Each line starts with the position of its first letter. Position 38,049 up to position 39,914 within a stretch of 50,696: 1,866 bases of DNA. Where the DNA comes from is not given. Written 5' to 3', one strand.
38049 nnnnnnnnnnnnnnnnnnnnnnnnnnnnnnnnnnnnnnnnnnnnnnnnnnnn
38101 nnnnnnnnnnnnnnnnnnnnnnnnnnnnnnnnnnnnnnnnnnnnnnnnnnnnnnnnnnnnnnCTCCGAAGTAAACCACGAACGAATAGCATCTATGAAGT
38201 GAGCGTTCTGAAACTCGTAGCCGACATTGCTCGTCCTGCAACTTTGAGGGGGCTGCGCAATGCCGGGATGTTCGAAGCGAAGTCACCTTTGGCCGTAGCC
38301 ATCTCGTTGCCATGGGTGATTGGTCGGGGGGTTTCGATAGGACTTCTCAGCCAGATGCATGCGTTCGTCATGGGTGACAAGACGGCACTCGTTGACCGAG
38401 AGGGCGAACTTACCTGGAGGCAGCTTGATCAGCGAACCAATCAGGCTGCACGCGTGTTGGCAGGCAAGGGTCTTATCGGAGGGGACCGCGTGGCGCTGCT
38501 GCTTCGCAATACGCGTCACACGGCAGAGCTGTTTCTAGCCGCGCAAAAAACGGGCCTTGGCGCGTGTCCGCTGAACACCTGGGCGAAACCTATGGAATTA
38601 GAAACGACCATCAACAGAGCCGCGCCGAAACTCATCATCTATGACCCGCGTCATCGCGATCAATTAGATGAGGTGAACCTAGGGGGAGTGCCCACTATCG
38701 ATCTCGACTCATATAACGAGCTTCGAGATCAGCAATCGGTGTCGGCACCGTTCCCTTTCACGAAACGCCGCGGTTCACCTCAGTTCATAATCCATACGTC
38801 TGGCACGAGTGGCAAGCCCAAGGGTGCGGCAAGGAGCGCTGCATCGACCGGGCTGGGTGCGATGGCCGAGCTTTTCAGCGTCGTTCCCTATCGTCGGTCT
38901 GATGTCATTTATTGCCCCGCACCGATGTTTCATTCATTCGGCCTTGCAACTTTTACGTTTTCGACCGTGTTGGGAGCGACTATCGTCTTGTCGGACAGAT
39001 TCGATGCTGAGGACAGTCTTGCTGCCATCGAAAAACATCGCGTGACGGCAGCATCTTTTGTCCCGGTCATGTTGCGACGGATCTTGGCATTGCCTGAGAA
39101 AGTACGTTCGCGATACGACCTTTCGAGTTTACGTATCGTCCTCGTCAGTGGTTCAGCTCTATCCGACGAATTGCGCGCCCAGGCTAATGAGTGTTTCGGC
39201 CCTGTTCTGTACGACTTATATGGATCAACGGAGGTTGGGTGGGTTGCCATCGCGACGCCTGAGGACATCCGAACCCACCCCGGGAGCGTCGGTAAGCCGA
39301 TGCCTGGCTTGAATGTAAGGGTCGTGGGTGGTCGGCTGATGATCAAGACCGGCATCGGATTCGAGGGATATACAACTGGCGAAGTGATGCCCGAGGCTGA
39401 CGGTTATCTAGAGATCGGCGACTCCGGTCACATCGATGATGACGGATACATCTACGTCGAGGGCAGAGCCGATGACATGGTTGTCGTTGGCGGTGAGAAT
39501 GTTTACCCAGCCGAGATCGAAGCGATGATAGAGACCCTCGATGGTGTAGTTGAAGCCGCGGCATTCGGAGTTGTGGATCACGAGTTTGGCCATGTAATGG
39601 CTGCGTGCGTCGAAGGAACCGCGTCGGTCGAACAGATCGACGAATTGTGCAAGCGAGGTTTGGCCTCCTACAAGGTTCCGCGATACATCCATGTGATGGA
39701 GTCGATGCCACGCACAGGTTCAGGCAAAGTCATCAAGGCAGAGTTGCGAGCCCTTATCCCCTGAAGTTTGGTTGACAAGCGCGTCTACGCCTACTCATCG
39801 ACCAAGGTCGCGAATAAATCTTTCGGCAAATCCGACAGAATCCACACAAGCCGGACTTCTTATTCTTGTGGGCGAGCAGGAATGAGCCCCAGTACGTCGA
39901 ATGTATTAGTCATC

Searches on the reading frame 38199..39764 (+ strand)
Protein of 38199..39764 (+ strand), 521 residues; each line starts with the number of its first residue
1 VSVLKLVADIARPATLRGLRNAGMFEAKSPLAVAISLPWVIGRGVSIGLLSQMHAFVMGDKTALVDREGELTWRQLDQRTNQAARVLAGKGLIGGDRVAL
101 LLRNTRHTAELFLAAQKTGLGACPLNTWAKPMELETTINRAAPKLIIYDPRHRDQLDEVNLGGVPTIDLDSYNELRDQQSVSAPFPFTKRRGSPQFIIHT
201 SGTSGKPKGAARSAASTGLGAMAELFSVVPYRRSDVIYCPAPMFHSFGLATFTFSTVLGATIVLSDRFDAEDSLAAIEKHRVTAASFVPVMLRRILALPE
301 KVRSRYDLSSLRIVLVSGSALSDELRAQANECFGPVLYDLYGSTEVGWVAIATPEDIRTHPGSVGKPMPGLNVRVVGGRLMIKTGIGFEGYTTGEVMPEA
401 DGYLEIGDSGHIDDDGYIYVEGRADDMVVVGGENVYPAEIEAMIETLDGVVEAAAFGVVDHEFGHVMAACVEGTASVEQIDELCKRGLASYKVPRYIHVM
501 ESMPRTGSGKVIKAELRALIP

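Call 10: search_protein_families(library=pfam, proteins=[window:38199-39764:+], max_evalue=0.001)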
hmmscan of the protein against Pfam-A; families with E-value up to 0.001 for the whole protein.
window:38199-39764:+ (521 aa): 2 families
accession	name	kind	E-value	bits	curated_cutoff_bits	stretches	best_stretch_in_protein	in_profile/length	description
PF00501.34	AMP-binding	-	1.6e-64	218.6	29.9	1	58-377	8-357/384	AMP-binding enzyme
PF13193.12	AMP-binding_C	-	1.5e-11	45.5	24.5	1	439-510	1-76/76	AMP-binding enzyme C-terminal domain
